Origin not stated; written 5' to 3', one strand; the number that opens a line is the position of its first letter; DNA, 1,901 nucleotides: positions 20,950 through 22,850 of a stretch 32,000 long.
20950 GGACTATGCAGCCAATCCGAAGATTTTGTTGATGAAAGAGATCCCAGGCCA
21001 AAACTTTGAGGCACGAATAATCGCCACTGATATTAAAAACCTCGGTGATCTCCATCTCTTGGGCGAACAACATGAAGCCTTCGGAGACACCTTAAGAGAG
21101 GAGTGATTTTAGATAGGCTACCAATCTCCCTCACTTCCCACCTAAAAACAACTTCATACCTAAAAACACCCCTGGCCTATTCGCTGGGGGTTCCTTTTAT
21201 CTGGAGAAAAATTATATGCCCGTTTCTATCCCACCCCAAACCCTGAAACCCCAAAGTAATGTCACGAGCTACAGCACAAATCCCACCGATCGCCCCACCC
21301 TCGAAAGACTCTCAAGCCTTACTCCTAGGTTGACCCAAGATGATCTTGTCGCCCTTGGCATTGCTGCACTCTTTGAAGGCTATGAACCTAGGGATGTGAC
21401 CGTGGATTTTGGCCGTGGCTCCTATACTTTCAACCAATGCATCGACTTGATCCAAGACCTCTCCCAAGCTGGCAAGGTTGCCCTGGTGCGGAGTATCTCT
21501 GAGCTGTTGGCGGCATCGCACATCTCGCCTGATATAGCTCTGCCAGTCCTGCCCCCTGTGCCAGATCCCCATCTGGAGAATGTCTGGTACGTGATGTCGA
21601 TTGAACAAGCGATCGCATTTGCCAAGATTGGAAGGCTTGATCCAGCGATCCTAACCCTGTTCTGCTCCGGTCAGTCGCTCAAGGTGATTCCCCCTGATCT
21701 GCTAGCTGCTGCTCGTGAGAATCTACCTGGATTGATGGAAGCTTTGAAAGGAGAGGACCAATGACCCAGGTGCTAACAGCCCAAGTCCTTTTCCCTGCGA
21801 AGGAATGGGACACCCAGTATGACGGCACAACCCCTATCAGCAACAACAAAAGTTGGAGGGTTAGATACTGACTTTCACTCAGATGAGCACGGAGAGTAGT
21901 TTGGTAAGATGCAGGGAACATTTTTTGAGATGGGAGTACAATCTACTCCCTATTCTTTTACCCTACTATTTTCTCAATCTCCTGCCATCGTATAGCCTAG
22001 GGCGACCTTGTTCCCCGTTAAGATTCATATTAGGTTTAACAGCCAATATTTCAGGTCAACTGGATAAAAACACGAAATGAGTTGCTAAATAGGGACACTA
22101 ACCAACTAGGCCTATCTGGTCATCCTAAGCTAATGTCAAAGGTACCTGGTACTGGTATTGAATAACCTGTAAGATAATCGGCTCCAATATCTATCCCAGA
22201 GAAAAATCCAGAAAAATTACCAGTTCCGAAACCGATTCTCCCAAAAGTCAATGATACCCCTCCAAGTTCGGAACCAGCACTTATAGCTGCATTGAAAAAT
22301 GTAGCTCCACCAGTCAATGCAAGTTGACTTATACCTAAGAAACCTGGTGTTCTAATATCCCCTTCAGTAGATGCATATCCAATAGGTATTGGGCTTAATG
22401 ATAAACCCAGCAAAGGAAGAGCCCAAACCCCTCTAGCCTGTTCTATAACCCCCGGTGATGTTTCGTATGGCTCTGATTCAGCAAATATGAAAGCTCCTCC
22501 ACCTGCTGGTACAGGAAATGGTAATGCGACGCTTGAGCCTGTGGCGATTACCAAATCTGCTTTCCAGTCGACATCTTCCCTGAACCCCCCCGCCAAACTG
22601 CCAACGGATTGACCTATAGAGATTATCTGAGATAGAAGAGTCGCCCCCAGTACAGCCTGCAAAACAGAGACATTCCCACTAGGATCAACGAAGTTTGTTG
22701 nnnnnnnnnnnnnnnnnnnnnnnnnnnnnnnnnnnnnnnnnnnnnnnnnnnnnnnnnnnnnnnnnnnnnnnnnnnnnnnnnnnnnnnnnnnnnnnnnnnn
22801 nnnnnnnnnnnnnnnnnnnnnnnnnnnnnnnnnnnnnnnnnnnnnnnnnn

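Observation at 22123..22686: The Rhs C-terminal tip is an unrecognised, glycine-rich, His/Cys-free domain with a compositional break at the DPSGN boundary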

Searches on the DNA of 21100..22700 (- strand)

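Call 43: search_dna_similar(query=window:21100-22700:-, collection=plasmids, mode=distant, max_rows=20)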
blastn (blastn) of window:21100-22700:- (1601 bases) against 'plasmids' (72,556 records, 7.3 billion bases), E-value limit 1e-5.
Records with a match: 15; places in all: 24; records where one place covers at least 80% of the query: 0.
Best place of each record, by identity: 95-99% 1; 90-95% 3; 80-90% 3; 60-80% 8.
By first word of the organism name: Acaryochloris 15.
By predicted mobility (MOB-suite, as given by PLSDB): conjugative 9; non-mobilizable 5; mobilizable 1.
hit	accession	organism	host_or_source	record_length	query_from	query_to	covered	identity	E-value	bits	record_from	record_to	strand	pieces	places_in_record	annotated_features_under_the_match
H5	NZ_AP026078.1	Acaryochloris marina MBIC10699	cell culture,Ascidian, Diplosoma similis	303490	880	1151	17%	71.1%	2e-24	122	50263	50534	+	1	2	hypothetical protein (x2)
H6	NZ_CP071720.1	Acaryochloris sp. 'Moss Beach'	culture,intertidal zone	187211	679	866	12%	92.6%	2e-69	271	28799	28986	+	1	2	IS4 family transposase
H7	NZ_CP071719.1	Acaryochloris sp. 'Moss Beach'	culture,intertidal zone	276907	678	866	12%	90.0%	6e-63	251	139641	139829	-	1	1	none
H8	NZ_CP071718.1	Acaryochloris sp. 'Moss Beach'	culture,intertidal zone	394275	1382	1569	12%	74.4%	3e-22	114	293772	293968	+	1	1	hypothetical protein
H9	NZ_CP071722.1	Acaryochloris sp. 'Moss Beach'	culture,intertidal zone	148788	1382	1569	12%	72.4%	1e-15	93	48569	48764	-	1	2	hypothetical protein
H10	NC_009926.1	Acaryochloris marina MBIC11017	-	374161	1417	1562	9%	76.3%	4e-20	107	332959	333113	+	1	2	hypothetical protein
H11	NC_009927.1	Acaryochloris marina MBIC11017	-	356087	1466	1577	7%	77.9%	5e-13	85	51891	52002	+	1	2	hypothetical protein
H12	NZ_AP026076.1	Acaryochloris marina MBIC10699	cell culture,Ascidian, Diplosoma similis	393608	1466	1577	7%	77.9%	5e-13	85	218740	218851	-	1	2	hypothetical protein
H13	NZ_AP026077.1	Acaryochloris marina MBIC10699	cell culture,Ascidian, Diplosoma similis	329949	1464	1577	7%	75.7%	3e-10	75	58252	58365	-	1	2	hypothetical protein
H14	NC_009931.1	Acaryochloris marina MBIC11017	-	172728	1464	1577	7%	74.8%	1e-8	71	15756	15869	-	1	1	hypothetical protein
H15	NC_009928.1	Acaryochloris marina MBIC11017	-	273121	880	968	6%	82.0%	1e-14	90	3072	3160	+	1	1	hypothetical protein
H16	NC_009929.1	Acaryochloris marina MBIC11017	-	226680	1466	1549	5%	81.4%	7e-11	77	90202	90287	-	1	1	hypothetical protein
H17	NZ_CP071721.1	Acaryochloris sp. 'Moss Beach'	culture,intertidal zone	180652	617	678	4%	98.4%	4e-20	108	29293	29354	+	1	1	none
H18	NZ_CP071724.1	Acaryochloris sp. 'Moss Beach'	culture,intertidal zone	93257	614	677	4%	89.1%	5e-13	85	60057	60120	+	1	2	none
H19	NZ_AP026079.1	Acaryochloris marina MBIC10699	cell culture,Ascidian, Diplosoma similis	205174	617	678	4%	90.3%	1e-13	86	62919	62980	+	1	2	none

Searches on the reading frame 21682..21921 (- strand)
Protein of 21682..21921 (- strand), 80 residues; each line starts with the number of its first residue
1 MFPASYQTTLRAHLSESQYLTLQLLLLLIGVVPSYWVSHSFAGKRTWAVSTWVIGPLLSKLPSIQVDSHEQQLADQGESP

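Call 7: search_protein_families(library=pfam, proteins=[window:21682-21921:-], max_evalue=1)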
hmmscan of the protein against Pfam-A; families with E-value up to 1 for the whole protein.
window:21682-21921:- (80 aa): 0 families

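Call 8: search_protein_families(library=ncbifam, proteins=[window:21682-21921:-], max_evalue=1)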
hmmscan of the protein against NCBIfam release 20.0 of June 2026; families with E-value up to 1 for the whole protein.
window:21682-21921:- (80 aa): 1 family
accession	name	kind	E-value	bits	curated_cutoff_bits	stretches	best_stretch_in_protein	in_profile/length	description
NF052357.1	GlucTporGlcPStph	equivalog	0.14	10.9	750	1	21-63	134-171/445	glucose transporter GlcP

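Call 41: search_dna_similar(query=window:21682-21921:-, collection=plasmids, mode=protein, max_evalue=0.01, max_rows=15)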
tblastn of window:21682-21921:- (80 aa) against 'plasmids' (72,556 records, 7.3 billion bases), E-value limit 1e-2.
Records with a match: 4; places in all: 5; records where one place covers at least 80% of the query: 0.
Best place of each record, by identity: >=99% 1; 60-80% 2; <60% 1.
By first word of the organism name: Acaryochloris 4.
By predicted mobility (MOB-suite, as given by PLSDB): conjugative 2; non-mobilizable 2.
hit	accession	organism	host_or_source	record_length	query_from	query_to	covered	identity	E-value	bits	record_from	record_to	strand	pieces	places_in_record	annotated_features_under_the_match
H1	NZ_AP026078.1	Acaryochloris marina MBIC10699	cell culture,Ascidian, Diplosoma similis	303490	35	80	57%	58.7%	7e-5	45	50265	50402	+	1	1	hypothetical protein (x2)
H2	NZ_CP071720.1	Acaryochloris sp. 'Moss Beach'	culture,intertidal zone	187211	35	74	50%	60.0%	8e-5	45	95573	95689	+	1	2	hypothetical protein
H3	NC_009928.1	Acaryochloris marina MBIC11017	-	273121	35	62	35%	78.6%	5e-6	49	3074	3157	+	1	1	hypothetical protein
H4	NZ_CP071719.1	Acaryochloris sp. 'Moss Beach'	culture,intertidal zone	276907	1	19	24%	100.0%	8e-4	43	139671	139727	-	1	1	none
